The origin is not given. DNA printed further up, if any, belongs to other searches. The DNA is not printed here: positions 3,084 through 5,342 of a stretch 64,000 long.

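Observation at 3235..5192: Low-GC horizontally acquired DUF262/DUF1524 (GmrSD-like) nuclease gene, translationally coupled to a peptidase gene and followed by vapBC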

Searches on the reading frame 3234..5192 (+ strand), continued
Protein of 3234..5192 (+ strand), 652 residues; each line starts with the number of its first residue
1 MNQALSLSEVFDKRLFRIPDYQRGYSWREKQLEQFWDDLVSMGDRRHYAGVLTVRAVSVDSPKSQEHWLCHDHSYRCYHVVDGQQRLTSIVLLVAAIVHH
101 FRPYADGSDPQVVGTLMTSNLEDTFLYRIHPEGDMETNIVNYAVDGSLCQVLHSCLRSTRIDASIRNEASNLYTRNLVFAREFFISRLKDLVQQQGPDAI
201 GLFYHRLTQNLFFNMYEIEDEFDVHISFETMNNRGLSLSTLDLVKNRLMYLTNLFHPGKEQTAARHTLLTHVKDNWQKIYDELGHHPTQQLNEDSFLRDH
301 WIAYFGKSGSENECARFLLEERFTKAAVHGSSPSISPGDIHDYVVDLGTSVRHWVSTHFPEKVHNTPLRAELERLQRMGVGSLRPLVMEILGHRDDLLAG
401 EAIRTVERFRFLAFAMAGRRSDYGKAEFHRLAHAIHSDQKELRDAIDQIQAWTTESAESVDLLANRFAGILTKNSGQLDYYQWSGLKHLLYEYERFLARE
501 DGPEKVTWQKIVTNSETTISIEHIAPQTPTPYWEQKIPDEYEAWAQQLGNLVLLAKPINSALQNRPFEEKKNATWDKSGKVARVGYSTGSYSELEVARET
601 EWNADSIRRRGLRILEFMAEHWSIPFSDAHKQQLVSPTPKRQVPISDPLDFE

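Call 21: search_solved_structures(query=window:3234-5192:+, max_evalue=0.01, show_alignments=3)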
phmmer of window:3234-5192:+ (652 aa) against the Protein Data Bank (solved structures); distinct sequences matched with E-value up to 0.01: 6.
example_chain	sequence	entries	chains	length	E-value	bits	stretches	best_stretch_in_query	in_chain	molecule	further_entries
9jfl_B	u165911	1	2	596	3.1e-08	35.9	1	5-118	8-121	DUF262 domain-containing protein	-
6jiv_D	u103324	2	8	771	1.5e-05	27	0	514-636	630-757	SspE protein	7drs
7dri_A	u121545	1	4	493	2.2e-05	26.5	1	515-572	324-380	DUF1524 domain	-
20yv_A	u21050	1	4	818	4.1e-05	25.6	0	517-571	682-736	DUF262 domain-containing protein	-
7drr_D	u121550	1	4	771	9.9e-05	24.3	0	514-636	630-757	SspE protein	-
20yw_A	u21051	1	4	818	0.00027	22.9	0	517-571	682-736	DUF262 domain-containing protein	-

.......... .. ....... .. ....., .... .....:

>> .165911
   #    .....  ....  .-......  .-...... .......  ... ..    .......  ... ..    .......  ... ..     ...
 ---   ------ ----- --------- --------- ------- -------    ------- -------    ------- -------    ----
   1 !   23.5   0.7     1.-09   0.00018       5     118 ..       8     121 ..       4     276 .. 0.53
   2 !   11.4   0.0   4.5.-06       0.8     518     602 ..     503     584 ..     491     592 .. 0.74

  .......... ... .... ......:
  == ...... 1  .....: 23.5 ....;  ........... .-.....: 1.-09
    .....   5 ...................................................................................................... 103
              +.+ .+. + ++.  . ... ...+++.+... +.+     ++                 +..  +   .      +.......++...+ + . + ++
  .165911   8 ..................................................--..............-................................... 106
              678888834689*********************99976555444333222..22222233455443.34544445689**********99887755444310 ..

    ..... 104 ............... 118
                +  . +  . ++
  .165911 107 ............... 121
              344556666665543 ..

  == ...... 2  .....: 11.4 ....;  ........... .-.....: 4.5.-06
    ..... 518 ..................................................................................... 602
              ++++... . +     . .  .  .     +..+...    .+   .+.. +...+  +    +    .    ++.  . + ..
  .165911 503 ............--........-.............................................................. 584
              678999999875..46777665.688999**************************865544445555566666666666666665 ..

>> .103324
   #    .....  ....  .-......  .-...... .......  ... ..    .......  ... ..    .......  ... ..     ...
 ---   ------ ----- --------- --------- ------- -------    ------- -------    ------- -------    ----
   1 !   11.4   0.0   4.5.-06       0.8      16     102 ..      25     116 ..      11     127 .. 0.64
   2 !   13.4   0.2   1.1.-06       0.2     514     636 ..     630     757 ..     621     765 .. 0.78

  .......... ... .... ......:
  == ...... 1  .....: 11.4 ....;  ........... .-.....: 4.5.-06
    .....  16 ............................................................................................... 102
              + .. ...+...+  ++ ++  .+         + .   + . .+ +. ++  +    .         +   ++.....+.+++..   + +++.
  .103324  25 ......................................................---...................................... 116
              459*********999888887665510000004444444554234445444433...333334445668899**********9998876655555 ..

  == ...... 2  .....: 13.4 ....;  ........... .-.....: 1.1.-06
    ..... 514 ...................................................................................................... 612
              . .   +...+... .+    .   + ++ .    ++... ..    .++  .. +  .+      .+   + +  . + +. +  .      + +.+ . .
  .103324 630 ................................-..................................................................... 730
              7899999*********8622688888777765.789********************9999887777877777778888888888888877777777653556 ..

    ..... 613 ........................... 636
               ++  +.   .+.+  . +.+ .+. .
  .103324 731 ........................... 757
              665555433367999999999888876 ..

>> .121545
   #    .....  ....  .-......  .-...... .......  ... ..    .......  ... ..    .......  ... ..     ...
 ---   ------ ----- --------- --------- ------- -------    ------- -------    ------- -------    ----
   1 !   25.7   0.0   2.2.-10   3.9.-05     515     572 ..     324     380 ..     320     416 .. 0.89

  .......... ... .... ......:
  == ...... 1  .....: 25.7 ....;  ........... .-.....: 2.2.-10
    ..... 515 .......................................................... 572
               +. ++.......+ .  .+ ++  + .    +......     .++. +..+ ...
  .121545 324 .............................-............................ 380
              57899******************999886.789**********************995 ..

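Call 30: search_dna_similar(query=window:3234-5192:+, collection=plasmids, mode=protein, max_rows=12)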
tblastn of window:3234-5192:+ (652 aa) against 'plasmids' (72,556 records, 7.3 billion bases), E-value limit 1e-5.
Records with a match: 180; places in all: 182; records where one place covers at least 80% of the query: 77.
Best place of each record, by identity: <60% 180.
By first word of the organism name: Enterococcus 45; Acinetobacter 33; Escherichia 10; Klebsiella 7; Planktothrix 5; Rhizobium 5; Synechocystis 5; Staphylococcus 4; Lactiplantibacillus 3; Salmonella 3; and 50 more.
By predicted mobility (MOB-suite, as given by PLSDB): non-mobilizable 95; conjugative 49; mobilizable 36.
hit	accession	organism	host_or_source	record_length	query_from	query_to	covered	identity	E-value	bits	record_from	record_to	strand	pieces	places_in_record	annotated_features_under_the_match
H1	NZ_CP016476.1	Picosynechococcus sp. PCC 7003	cell culture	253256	1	635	97%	36.2%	3e-126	419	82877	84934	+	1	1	DUF262 domain-containing protein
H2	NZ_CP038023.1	Acinetobacter radioresistens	bacterial culture,soil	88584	3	628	96%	35.8%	1e-109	371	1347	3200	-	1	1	DUF262 domain-containing protein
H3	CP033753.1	Acinetobacter baumannii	Homo sapiens,clinical isolate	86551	3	635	97%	35.3%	8e-108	365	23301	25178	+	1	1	DUF262 domain-containing protein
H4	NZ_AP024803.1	Acinetobacter baumannii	Homo sapiens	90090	3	635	97%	35.3%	8e-108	365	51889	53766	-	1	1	DUF262 domain-containing protein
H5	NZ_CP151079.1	Acinetobacter baumannii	-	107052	3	635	97%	35.3%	8e-108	365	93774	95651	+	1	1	DUF262 domain-containing protein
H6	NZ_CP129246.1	Acinetobacter baumannii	Homo sapiens,urine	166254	3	635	97%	35.3%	8e-108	365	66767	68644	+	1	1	DUF262 domain-containing protein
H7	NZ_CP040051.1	Acinetobacter baumannii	Homo sapiens,blood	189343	3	635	97%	35.3%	8e-108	365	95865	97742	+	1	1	DUF262 domain-containing protein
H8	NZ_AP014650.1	Acinetobacter baumannii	Homo sapiens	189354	3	635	97%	35.3%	8e-108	365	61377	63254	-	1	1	DUF262 domain-containing protein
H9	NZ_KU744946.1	Acinetobacter baumannii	urinary tract infection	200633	3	635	97%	35.3%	8e-108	365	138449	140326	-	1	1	DUF262 domain-containing protein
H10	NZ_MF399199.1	Acinetobacter baumannii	-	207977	3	635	97%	35.3%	8e-108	365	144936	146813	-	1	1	DUF262 domain-containing protein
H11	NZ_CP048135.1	Acinetobacter baumannii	Homo sapiens,mid stream urine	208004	3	635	97%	35.3%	8e-108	365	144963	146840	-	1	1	DUF262 domain-containing protein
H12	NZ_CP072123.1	Acinetobacter baumannii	Homo sapiens,Respiratory specimen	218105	3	635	97%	35.3%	8e-108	365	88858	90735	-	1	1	DUF262 domain-containing protein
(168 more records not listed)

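Call 31: search_dna_similar(query=window:3234-5192:+, collection=phages, mode=protein, max_rows=10)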
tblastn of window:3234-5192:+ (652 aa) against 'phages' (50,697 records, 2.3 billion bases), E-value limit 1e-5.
Records with a match: 10; places in all: 10; records where one place covers at least 80% of the query: 9.
Best place of each record, by identity: <60% 10.
By first word of the organism name: Streptococcus 6; Listeria 2; Anaerosphaera 1; Anaeroplasmataceae 1.
By host as written in the record: Listeria monocytogenes 2; Streptococcus suis LS2N 1; Streptococcus suis SSJ27 1; Streptococcus suis FJSM5 1; Streptococcus suis FJSM7 1; Streptococcus suis FJZZ32 1; Streptococcus suis FJZZ39 1; Anaerosphaera 1; and 1 more.
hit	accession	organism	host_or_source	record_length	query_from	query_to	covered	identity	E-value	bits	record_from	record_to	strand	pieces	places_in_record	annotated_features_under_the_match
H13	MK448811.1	Streptococcus phage Javan575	Streptococcus suis LS2N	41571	2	644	99%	34.7%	3e-114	382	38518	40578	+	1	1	RloF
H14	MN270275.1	Streptococcus phage phi-SsuSSJ27_rum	Streptococcus suis SSJ27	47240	2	644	99%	34.4%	9e-114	381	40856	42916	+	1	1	hypothetical protein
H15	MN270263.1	Streptococcus phage phi-SsuFJSM5_rum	Streptococcus suis FJSM5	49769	2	644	99%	34.4%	9e-114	381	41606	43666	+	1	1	hypothetical protein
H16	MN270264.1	Streptococcus phage phi-SsuFJSM7_rum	Streptococcus suis FJSM7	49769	2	644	99%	34.4%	9e-114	381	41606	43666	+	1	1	hypothetical protein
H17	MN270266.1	Streptococcus phage phi-SsuFJZZ32_rum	Streptococcus suis FJZZ32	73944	2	644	99%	34.4%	2e-113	380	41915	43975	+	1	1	hypothetical protein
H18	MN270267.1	Streptococcus phage phi-SsuFJZZ39_rum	Streptococcus suis FJZZ39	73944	2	644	99%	34.4%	2e-113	380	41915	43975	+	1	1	hypothetical protein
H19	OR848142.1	Listeria phage LM 4-14-1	Listeria monocytogenes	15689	6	624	95%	22.4%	2e-24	115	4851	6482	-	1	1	record has no annotation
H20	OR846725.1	Listeria phage LM 4-11-1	Listeria monocytogenes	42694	6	624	95%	22.4%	2e-24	115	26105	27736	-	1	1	record has no annotation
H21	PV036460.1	Anaerosphaera phage IMGVR 8818211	Anaerosphaera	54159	16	625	94%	21.2%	7e-9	65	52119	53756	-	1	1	hypothetical protein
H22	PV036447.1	Anaeroplasmataceae phage NatCom_34063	Anaeroplasmataceae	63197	221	650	66%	22.3%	6e-10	69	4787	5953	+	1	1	hypothetical protein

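Call 44: find_encoding_contigs(protein=P0002, flank=7000, max_places=1)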
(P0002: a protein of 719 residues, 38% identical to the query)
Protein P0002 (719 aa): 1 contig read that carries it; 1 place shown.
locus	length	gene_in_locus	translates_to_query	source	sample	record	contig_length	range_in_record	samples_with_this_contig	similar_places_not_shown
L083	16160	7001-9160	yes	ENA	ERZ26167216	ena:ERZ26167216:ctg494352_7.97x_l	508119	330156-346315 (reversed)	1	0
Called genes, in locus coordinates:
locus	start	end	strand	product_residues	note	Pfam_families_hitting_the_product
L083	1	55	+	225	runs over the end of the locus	PF03070:TENA_THI-4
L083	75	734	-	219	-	PF01022:HTH_5, PF08220:HTH_DeoR (weak), PF13412:HTH_24 (weak)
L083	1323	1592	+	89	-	-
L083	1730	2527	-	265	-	PF01996:F420_ligase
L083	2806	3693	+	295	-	PF03328:HpcH_HpaI, PF15617:C-C_Bond_Lyase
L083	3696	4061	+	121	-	PF02152:FolB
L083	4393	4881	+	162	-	-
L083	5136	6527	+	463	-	PF07728:AAA_5 (faint)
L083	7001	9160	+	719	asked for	PF03235:GmrSD_N, PF07510:GmrSD_C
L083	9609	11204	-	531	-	PF11028:TMEM260_N, PF28495:TMEM260_2 (weak)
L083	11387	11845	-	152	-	PF00376:MerR, PF13411:MerR_1, PF09278:MerR-DNA-bind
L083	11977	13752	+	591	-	PF00355:Rieske, PF13806:Rieske_2, PF22543:Rieske_4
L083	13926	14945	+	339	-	PF02574:S-methyl_trans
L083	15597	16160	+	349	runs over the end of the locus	PF00579:tRNA-synt_1b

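Call 45: find_encoding_contigs(protein=P0006, flank=7000, max_places=1)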
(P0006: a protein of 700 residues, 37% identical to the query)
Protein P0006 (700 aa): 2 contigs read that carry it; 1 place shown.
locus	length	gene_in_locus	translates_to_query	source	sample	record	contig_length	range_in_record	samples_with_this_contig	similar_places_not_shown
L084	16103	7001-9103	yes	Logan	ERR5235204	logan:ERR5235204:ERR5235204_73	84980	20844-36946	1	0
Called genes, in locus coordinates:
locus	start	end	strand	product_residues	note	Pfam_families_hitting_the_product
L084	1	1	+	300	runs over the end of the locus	PF02195:ParB_N, PF07506:RepB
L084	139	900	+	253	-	PF07506:RepB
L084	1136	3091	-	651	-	PF01734:Patatin (weak)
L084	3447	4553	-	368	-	PF05598:DUF772, PF01609:DDE_Tnp_1, PF13751:DDE_Tnp_1_6 (weak)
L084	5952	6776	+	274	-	PF13391:HNH_2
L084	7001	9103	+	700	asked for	PF03235:GmrSD_N, PF07510:GmrSD_C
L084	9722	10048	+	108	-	-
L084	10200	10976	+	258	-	PF13560:HTH_31 (weak), PF01381:HTH_3 (weak)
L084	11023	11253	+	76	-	-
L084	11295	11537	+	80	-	-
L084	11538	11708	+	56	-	-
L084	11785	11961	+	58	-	-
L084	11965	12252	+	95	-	-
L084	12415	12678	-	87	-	-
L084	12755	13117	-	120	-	-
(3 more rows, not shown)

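Call 46: find_encoding_contigs(protein=P0049, flank=7000, max_places=1)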
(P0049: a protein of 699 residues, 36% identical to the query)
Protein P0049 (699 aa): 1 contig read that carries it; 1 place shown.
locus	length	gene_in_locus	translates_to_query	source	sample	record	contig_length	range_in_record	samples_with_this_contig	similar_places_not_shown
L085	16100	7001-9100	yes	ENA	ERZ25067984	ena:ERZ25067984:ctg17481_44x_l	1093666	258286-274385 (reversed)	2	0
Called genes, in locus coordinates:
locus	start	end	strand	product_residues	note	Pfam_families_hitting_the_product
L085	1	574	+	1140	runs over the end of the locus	-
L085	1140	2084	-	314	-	PF00795:CN_hydrolase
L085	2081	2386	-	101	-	PF07045:DUF1330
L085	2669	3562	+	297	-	PF08894:DUF1838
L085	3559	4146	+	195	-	PF00903:Glyoxalase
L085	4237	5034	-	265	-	PF13191:AAA_16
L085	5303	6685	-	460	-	PF13173:AAA_14, PF13635:DUF4143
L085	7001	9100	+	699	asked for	PF03235:GmrSD_N, PF07510:GmrSD_C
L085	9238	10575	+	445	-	PF01609:DDE_Tnp_1, PF13751:DDE_Tnp_1_6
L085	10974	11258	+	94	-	PF01381:HTH_3 (faint)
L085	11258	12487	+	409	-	PF13657:Couple_hipA, PF07804:HipA_C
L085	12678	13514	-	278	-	PF00561:Abhydrolase_1, PF12697:Abhydrolase_6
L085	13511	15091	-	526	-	PF01565:FAD_binding_4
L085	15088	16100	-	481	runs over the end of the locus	PF01593:Amino_oxidase, PF13450:NAD_binding_8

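Call 47: find_encoding_contigs(protein=P0073, flank=7000, max_places=1)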
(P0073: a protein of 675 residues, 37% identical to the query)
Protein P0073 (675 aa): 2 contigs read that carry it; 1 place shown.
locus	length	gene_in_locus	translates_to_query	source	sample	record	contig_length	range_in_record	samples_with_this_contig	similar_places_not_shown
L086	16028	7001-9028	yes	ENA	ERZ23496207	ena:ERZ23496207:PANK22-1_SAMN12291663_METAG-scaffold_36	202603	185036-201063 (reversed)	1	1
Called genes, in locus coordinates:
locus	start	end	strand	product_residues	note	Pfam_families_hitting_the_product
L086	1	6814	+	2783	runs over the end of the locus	?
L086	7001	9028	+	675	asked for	PF03235:GmrSD_N, PF07510:GmrSD_C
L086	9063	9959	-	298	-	PF02541:Ppx-GppA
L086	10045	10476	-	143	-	-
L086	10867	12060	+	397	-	PF04471:Mrr_cat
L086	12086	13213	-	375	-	PF01555:N6_N4_Mtase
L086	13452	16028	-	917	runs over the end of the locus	PF00246:Peptidase_M14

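Call 48: predict_structure(alignment_id=A1)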
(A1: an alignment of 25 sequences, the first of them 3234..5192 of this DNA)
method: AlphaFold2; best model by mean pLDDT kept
length: 652 residues; sequences in the alignment: 25
mean_pLDDT: 76.7   pTM: 0.62
mean pLDDT of the five models: 76.7, 76.4, 72.3, 72.0, 68.6
residues with pLDDT >= 90: 88; 70-90: 393; 50-70: 142; < 50: 29
segments of 3 or more residues with pLDDT < 50: 476-478, 514-516, 639-652
pLDDT, mean of each block of 10 residues (from residue 1): 73 84 60 80 59 80 80 86 80 85 58 63 84 76 69 75 61 74 88 80 73 73 57 60 84 66 75 85 62 89 91 88 79 77 92 90 83 86 90 90 90 67 72 93 91 66 70 58 78 82 72 60 82 85 82 68 78 83 77 89 91 90 82 71 32 28
secondary structure, 60 per line:
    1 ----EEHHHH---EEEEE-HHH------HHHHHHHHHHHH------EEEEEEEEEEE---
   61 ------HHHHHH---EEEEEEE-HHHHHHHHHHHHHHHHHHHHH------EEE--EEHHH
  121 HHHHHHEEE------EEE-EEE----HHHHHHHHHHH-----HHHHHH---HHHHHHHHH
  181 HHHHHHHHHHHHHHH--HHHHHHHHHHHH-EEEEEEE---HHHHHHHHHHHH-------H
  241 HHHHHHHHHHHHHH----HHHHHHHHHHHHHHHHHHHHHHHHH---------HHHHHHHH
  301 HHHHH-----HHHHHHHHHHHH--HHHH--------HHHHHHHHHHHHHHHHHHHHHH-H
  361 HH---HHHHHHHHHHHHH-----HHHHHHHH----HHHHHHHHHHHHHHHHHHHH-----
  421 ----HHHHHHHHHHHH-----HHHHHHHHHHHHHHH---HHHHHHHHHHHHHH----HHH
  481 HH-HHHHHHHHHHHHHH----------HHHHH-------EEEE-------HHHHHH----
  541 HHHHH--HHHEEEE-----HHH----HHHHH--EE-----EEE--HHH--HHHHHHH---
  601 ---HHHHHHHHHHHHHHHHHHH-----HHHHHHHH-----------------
elements in order: H7-10 E14-18 H29-40 E47-57 H67-72 E76-82 H84-104 E111-113 H118-126 E127-129 E136-138 E140-142 H147-157 H163-168 H172-195 H198-209 E211-217 H221-232 H240-254 H259-283 H293-305 H311-322 H325-328 H337-358 H366-378 H384-391 H396-415 H425-436 H442-456 H460-473 H478-482 H484-497 H508-512 E520-523 H531-536 H541-545 E551-554 H567-571 E581-583 H591-597 H604-622 H628-635
